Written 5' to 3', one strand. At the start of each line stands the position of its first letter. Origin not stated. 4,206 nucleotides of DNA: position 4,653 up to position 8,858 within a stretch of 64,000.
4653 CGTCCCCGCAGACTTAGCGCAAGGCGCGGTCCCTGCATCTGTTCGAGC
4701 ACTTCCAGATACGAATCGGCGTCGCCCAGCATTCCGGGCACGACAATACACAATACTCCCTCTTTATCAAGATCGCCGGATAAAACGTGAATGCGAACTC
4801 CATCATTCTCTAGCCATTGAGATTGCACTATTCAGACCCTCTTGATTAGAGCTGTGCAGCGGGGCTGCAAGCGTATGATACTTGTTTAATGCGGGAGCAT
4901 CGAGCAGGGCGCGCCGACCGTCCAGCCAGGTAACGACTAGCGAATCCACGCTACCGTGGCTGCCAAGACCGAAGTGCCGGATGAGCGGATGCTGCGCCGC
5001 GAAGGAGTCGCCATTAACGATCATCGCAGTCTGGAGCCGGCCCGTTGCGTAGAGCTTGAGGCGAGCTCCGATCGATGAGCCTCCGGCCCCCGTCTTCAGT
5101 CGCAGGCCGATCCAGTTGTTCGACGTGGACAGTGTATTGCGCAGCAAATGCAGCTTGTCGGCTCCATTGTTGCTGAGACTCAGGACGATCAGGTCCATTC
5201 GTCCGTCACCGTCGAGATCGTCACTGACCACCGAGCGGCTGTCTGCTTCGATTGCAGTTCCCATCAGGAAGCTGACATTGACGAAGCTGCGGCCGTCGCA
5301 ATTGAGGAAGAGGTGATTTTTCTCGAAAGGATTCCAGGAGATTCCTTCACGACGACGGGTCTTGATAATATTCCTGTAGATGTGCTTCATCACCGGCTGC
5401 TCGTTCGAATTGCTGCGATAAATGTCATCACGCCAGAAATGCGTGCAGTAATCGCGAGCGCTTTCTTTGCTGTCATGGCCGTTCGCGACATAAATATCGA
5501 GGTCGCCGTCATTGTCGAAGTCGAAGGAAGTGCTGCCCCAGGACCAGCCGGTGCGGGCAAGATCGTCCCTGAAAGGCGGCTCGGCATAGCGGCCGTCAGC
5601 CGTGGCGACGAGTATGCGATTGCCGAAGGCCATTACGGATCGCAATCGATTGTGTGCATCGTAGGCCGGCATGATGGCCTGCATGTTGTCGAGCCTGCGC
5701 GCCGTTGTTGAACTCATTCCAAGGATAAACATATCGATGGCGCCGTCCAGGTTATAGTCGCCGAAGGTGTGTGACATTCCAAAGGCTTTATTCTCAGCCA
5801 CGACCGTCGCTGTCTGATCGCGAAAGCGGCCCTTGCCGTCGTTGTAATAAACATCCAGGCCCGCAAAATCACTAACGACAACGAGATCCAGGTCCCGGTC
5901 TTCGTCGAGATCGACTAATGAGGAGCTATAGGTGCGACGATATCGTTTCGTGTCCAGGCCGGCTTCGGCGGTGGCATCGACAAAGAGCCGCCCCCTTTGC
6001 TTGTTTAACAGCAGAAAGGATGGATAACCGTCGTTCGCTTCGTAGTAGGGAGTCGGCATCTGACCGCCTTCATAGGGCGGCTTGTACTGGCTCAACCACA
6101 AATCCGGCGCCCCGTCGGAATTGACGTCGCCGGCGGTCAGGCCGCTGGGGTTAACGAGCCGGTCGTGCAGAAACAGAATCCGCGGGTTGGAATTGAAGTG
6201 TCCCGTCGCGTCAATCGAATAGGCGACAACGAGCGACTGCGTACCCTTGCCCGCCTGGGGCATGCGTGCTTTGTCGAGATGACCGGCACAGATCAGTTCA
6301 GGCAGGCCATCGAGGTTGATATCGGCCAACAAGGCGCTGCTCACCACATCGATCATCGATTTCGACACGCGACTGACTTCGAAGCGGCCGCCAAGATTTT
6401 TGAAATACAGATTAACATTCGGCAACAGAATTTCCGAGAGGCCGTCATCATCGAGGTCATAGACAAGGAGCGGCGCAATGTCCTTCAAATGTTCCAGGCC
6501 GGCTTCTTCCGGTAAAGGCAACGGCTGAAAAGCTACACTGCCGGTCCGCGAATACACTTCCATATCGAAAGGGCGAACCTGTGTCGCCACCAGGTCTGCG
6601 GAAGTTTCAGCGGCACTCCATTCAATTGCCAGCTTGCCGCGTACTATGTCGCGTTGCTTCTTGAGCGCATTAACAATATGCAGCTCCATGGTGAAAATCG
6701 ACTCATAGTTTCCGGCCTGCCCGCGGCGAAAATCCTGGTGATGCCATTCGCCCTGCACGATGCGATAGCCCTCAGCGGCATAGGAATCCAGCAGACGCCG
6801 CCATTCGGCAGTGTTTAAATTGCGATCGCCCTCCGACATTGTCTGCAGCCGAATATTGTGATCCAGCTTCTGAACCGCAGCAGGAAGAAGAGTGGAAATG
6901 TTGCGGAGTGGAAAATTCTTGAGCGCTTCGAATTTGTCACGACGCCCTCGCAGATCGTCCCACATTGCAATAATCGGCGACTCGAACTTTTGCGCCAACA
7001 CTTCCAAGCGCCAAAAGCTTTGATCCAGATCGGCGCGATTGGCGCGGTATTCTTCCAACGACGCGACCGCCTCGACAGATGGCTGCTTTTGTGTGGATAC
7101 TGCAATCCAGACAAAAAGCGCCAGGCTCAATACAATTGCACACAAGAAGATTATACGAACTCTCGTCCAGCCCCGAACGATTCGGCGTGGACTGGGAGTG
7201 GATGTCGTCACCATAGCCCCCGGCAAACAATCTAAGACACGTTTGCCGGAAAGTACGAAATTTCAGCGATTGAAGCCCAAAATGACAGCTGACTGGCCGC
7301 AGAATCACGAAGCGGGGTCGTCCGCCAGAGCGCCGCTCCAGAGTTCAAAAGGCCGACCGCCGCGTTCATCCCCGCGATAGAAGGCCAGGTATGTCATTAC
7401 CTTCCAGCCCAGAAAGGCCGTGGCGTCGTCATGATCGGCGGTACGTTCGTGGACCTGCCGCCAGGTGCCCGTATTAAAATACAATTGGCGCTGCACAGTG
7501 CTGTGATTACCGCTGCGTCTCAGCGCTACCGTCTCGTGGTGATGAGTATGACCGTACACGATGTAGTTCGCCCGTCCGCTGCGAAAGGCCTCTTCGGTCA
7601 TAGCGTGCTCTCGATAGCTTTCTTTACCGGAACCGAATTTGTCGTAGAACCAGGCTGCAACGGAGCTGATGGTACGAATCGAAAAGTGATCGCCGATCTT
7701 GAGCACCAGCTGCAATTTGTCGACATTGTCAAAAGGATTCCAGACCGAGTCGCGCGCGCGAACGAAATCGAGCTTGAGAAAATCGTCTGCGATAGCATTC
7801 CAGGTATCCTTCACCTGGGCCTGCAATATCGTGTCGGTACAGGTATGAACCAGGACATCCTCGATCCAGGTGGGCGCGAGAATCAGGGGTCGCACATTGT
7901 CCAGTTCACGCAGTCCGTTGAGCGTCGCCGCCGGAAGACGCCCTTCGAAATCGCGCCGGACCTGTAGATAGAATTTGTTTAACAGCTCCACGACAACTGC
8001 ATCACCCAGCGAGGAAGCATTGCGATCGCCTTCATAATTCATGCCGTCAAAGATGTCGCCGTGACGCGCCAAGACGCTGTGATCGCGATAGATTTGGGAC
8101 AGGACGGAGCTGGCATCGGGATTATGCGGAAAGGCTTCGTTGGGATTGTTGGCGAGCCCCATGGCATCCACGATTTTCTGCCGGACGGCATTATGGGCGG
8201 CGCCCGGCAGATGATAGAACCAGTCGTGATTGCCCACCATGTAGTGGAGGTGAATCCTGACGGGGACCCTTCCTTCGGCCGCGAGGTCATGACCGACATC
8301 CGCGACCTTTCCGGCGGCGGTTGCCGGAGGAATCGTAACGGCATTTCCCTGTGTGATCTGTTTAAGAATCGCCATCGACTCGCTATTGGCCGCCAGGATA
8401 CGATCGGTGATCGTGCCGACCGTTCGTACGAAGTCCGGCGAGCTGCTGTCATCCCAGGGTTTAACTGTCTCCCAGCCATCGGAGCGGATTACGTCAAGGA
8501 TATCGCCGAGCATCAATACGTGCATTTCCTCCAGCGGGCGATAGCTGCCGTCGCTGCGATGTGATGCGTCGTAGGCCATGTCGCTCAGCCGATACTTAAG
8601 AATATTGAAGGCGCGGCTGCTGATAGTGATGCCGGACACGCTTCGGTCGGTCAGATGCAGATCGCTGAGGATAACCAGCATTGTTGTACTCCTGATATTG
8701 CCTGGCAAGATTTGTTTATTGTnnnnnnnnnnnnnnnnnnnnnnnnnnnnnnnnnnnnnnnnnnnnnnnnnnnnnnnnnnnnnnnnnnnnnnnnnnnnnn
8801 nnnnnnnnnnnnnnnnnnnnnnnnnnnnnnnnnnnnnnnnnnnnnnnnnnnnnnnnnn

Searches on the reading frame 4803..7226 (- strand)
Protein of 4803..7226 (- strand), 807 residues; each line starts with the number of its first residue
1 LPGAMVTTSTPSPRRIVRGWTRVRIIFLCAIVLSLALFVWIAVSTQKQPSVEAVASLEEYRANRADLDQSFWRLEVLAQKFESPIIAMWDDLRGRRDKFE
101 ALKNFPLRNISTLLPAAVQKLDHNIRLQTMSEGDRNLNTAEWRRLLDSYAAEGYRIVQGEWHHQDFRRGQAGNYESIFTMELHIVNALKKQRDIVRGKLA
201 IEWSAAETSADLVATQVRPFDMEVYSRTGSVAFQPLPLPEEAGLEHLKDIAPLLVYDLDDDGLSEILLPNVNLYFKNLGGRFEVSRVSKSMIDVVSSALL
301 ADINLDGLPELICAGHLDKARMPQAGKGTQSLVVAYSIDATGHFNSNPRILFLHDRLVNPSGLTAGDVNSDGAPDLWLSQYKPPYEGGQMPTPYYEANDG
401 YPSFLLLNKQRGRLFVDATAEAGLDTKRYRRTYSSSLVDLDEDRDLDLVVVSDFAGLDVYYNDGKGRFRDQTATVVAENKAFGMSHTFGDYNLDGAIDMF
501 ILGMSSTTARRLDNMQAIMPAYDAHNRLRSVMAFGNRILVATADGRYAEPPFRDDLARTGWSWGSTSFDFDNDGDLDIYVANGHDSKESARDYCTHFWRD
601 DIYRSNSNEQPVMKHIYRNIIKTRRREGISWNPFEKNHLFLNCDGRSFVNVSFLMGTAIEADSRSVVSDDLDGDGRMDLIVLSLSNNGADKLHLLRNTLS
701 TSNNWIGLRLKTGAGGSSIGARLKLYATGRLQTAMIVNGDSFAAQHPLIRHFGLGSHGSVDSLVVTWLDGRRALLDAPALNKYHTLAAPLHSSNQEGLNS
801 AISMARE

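Call 7: search_protein_families(library=pfam, proteins=[window:4803-7226:-], max_evalue=0.01)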
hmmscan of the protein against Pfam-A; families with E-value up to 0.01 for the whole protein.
window:4803-7226:- (807 aa): 3 families
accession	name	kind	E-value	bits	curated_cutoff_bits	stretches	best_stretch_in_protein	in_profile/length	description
PF13517.12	FG-GAP_3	-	1.7e-27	96.2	26.9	4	439-500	1-60/61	FG-GAP-like repeat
PF07593.17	UnbV_ASPIC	-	2.2e-12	47.1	23.4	1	719-784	2-67/68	ASPIC and UnbV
PF01839.29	FG-GAP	-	9.9e-10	38.5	22.1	0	665-681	4-20/37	FG-GAP repeat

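Call 8: search_protein_families(library=ncbifam, proteins=[window:4803-7226:-], max_evalue=0.01)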
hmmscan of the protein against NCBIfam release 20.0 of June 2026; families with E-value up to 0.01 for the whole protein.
window:4803-7226:- (807 aa): 1 family
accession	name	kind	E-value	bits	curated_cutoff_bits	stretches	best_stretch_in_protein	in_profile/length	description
NF047539.1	XAC2610_fam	domain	0.0079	16.7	35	0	364-388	2-26/89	XAC2610-related protein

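Call 86: search_protein_families(library=pfam, proteins=[L088:299-1714:+, L087:12563-13939:+, L087:11392-12534:+, L087:10587-11372:+, L085:13343-15094:+, L086:10590-11069:+], max_evalue=1)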
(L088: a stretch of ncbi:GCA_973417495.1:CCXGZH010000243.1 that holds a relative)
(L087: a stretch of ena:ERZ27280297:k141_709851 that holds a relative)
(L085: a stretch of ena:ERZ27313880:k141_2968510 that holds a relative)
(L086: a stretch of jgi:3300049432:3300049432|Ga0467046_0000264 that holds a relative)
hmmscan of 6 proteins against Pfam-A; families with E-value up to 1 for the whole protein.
L088:299-1714:+ (471 aa): 5 families
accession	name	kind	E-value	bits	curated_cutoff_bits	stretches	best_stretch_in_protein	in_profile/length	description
PF24575.1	TPR_Slam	-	0.00016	22.5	35.2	1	271-312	50-93/104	Surface lipoprotein assembly modifier, N-terminal TPR repeats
PF13414.12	TPR_11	-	0.02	15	26.8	1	281-311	9-39/42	TPR repeat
PF11364.13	DUF3165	-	0.033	14.9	25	1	40-78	33-70/81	Protein of unknown function (DUF3165)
PF23914.1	TPR_CcmH_CycH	-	0.038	14.3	42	1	275-319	59-103/158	Cytochrome c-type biogenesis protein H TPR domain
PF13428.12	TPR_14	-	0.21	12.8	23.5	0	269-308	4-43/44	Tetratricopeptide repeat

L087:12563-13939:+ (458 aa): 12 families
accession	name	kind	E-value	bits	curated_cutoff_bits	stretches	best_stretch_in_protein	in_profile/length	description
PF13851.11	GAS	-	0.02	14.7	32.3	0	56-106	52-102/200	Growth-arrest specific micro-tubule binding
PF14932.11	HAUS-augmin3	-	0.098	12.6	29.4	1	256-305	91-140/260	HAUS augmin-like complex subunit 3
PF21007.2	FBF1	-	0.099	11.6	45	1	257-300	329-379/524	Fas-binding factor 1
PF06156.18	YabA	-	0.11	13.5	30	1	256-330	12-86/103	Initiation control protein YabA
PF19655.4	DUF6158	-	0.12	12.9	26.8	0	248-275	26-52/66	Family of unknown function (DUF6158)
PF17675.6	APG6_N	-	0.13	13.2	45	1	256-293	57-94/132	Apg6 coiled-coil region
PF16888.10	YwqH-like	-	0.14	12.9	33.7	0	256-296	14-54/123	YwqH-like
PF14716.13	HHH_8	-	0.18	12.7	30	0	59-105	2-50/73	Helix-hairpin-helix domain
PF24319.2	DUF7491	-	0.22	12.2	30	1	263-301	39-77/90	Coiled-coil region of unknown function (DUF7491)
PF06005.17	ZapB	-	0.53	11.2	31.5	1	260-299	12-58/71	Cell division protein ZapB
PF04977.20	DivIC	-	0.76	10.1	28.9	0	263-293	28-58/80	Septum formation initiator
PF12325.13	TMF_TATA_bd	-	0.96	10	29.1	0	258-298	25-65/115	TATA element modulatory factor 1 TATA binding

L087:11392-12534:+ (380 aa): 0 families

L087:10587-11372:+ (261 aa): 1 family
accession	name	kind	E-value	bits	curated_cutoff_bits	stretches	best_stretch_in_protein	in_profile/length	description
PF05708.18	Peptidase_C92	-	0.00063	20.3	27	1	60-157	5-104/166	Permuted papain-like amidase enzyme, YaeF/YiiX, C92 family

L085:13343-15094:+ (583 aa): 1 family
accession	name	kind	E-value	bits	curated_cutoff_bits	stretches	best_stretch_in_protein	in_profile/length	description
PF17789.7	MG4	-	0.025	15.2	24.7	1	400-449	27-65/95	Macroglobulin domain MG4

L086:10590-11069:+ (159 aa): 0 families

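Call 101: search_protein_families(library=ncbifam, proteins=[L085:7359-9005:+], max_evalue=0.00001)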
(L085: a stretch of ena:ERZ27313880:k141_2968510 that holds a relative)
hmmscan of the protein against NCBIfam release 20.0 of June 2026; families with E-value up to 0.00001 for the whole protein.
L085:7359-9005:+ (549 aa): 3 families
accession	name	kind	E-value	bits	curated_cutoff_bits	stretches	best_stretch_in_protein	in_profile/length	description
TIGR00387.1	glcD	equivalog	6.6e-20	71.3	567.9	1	45-235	1-184/413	glycolate oxidase subunit GlcD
NF049975.1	2HglutDHaseYdiJ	equivalog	1.1e-14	53.2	1350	1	26-191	36-202/1018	D-2-hydroxyglutarate dehydrogenase YdiJ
NF008408.0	PRK11230.1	equivalog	1.4e-10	40.3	897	1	8-248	21-254/499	glycolate oxidase subunit GlcD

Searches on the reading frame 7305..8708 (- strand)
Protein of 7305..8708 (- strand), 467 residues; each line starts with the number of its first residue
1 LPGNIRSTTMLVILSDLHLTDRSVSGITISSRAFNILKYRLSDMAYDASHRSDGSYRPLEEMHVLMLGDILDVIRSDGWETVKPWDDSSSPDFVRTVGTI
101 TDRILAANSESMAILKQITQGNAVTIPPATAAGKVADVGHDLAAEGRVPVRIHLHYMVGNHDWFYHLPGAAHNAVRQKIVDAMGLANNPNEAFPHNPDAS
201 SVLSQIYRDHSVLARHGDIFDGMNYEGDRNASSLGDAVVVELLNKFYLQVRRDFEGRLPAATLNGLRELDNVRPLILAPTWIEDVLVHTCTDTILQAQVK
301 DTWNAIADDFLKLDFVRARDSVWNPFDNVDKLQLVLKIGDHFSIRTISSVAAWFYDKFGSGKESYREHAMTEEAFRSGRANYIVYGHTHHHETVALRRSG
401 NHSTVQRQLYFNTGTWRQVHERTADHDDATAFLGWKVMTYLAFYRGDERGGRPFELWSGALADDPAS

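Call 7: search_protein_families(library=pfam, proteins=[window:7305-8708:-], max_evalue=0.01)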
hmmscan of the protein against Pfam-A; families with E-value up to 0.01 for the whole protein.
window:7305-8708:- (467 aa): 0 families

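Call 8: search_protein_families(library=ncbifam, proteins=[window:7305-8708:-], max_evalue=0.01)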
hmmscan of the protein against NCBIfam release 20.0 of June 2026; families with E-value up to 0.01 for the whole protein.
window:7305-8708:- (467 aa): 0 families

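Call 26: search_protein_families(library=pfam, proteins=[window:7305-8708:-], max_evalue=10)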
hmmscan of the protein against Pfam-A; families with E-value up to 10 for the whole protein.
window:7305-8708:- (467 aa): 2 families
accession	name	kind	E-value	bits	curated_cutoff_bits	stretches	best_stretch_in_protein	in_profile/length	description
PF00149.33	Metallophos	-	0.017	16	21.5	1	327-389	159-189/191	Calcineurin-like phosphoesterase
PF12850.12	Metallophos_2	-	0.076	13.5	27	1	372-419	98-138/154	Calcineurin-like phosphoesterase superfamily domain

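Call 83: search_solved_structures(query=window:7305-8708:-, max_evalue=1)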
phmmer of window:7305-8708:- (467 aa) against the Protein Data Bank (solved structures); distinct sequences matched with E-value up to 1: 0.

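Call 86: search_protein_families(library=pfam, proteins=[L088:299-1714:+, L087:12563-13939:+, L087:11392-12534:+, L087:10587-11372:+, L085:13343-15094:+, L086:10590-11069:+], max_evalue=1)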
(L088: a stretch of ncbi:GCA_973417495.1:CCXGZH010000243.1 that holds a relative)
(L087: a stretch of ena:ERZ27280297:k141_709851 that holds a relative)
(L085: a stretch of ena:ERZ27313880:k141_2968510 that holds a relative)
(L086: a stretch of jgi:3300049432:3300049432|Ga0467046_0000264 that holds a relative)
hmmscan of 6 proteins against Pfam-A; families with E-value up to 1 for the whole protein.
L088:299-1714:+ (471 aa): 5 families
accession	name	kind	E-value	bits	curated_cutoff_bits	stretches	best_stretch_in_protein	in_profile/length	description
PF24575.1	TPR_Slam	-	0.00016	22.5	35.2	1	271-312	50-93/104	Surface lipoprotein assembly modifier, N-terminal TPR repeats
PF13414.12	TPR_11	-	0.02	15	26.8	1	281-311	9-39/42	TPR repeat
PF11364.13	DUF3165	-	0.033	14.9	25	1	40-78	33-70/81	Protein of unknown function (DUF3165)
PF23914.1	TPR_CcmH_CycH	-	0.038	14.3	42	1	275-319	59-103/158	Cytochrome c-type biogenesis protein H TPR domain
PF13428.12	TPR_14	-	0.21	12.8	23.5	0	269-308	4-43/44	Tetratricopeptide repeat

L087:12563-13939:+ (458 aa): 12 families
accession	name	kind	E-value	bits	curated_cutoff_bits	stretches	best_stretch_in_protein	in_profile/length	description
PF13851.11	GAS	-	0.02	14.7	32.3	0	56-106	52-102/200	Growth-arrest specific micro-tubule binding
PF14932.11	HAUS-augmin3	-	0.098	12.6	29.4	1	256-305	91-140/260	HAUS augmin-like complex subunit 3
PF21007.2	FBF1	-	0.099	11.6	45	1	257-300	329-379/524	Fas-binding factor 1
PF06156.18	YabA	-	0.11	13.5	30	1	256-330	12-86/103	Initiation control protein YabA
PF19655.4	DUF6158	-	0.12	12.9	26.8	0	248-275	26-52/66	Family of unknown function (DUF6158)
PF17675.6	APG6_N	-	0.13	13.2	45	1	256-293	57-94/132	Apg6 coiled-coil region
PF16888.10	YwqH-like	-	0.14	12.9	33.7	0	256-296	14-54/123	YwqH-like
PF14716.13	HHH_8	-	0.18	12.7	30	0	59-105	2-50/73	Helix-hairpin-helix domain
PF24319.2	DUF7491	-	0.22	12.2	30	1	263-301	39-77/90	Coiled-coil region of unknown function (DUF7491)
PF06005.17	ZapB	-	0.53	11.2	31.5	1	260-299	12-58/71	Cell division protein ZapB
PF04977.20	DivIC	-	0.76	10.1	28.9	0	263-293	28-58/80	Septum formation initiator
PF12325.13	TMF_TATA_bd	-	0.96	10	29.1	0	258-298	25-65/115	TATA element modulatory factor 1 TATA binding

L087:11392-12534:+ (380 aa): 0 families

L087:10587-11372:+ (261 aa): 1 family
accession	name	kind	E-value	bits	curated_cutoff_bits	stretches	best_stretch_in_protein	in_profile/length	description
PF05708.18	Peptidase_C92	-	0.00063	20.3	27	1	60-157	5-104/166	Permuted papain-like amidase enzyme, YaeF/YiiX, C92 family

L085:13343-15094:+ (583 aa): 1 family
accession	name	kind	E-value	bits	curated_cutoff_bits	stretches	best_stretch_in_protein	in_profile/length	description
PF17789.7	MG4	-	0.025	15.2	24.7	1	400-449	27-65/95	Macroglobulin domain MG4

L086:10590-11069:+ (159 aa): 0 families

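Call 101: search_protein_families(library=ncbifam, proteins=[L085:7359-9005:+], max_evalue=0.00001)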
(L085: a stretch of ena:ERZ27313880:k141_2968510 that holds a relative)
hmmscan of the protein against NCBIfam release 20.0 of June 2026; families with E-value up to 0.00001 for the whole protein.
L085:7359-9005:+ (549 aa): 3 families
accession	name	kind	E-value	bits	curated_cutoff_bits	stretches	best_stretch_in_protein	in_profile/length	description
TIGR00387.1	glcD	equivalog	6.6e-20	71.3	567.9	1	45-235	1-184/413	glycolate oxidase subunit GlcD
NF049975.1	2HglutDHaseYdiJ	equivalog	1.1e-14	53.2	1350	1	26-191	36-202/1018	D-2-hydroxyglutarate dehydrogenase YdiJ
NF008408.0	PRK11230.1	equivalog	1.4e-10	40.3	897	1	8-248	21-254/499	glycolate oxidase subunit GlcD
